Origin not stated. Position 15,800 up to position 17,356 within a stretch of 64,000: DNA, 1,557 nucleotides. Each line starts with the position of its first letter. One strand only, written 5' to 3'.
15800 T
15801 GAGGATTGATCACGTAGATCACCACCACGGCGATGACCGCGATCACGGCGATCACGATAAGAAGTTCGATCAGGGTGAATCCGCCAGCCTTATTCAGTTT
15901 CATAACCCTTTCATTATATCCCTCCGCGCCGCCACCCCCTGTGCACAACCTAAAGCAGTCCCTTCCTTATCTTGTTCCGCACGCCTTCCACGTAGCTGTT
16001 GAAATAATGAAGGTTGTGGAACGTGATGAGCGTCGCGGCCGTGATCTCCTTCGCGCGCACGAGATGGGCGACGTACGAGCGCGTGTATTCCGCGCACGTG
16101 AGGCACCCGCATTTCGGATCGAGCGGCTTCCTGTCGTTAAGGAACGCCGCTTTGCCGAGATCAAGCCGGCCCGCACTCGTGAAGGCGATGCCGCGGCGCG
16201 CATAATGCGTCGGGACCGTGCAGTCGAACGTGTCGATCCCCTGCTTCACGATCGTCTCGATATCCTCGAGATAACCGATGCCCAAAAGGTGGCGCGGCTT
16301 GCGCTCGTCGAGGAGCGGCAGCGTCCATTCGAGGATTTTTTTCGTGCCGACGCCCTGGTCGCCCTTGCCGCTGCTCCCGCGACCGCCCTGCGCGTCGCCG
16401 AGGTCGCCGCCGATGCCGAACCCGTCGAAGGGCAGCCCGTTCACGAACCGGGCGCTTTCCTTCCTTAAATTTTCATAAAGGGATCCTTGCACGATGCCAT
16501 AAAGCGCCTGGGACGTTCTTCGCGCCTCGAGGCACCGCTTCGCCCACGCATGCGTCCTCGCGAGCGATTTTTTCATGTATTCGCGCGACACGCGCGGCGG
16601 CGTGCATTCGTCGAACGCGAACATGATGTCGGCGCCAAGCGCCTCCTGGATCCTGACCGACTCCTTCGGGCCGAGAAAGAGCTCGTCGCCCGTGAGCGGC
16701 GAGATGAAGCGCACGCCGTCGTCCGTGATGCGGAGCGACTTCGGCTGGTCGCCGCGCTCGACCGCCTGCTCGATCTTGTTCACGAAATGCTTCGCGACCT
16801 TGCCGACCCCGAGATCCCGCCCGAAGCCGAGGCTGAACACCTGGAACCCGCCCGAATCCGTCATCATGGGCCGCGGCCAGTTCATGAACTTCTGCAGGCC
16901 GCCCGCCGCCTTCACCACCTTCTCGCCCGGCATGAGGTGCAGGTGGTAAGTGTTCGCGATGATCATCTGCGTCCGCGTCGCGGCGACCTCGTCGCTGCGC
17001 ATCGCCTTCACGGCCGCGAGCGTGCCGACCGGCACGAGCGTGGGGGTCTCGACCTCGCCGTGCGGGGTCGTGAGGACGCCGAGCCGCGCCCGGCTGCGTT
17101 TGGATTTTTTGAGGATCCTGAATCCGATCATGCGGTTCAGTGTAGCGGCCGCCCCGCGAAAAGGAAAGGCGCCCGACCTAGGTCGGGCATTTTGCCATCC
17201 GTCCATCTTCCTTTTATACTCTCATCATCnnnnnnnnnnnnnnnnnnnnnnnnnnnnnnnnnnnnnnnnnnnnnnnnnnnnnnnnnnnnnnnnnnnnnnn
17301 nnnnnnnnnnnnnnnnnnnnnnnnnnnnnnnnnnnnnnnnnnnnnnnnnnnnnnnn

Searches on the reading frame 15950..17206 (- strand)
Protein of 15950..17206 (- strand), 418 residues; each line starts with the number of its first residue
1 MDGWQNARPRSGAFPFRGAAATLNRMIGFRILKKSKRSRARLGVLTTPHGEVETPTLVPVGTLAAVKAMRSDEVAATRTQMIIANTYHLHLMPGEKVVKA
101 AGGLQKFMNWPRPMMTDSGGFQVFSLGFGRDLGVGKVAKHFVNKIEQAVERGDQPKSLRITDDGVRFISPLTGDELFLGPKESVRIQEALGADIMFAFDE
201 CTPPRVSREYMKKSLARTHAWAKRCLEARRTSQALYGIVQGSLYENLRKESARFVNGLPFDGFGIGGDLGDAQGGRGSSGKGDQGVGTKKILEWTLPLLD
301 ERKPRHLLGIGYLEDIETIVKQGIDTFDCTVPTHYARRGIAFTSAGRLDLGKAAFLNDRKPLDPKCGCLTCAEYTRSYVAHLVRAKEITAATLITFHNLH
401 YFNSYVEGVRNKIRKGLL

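Call 95: search_protein_families(library=pfam, proteins=[window:15950-17206:-], max_evalue=0.00001)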
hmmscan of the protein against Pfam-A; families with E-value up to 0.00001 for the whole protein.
window:15950-17206:- (418 aa): 1 family
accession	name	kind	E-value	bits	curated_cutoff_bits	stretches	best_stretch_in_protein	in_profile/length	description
PF01702.25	TGT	-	2.2e-119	399.1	26.3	1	39-416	2-342/357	Queuine tRNA-ribosyltransferase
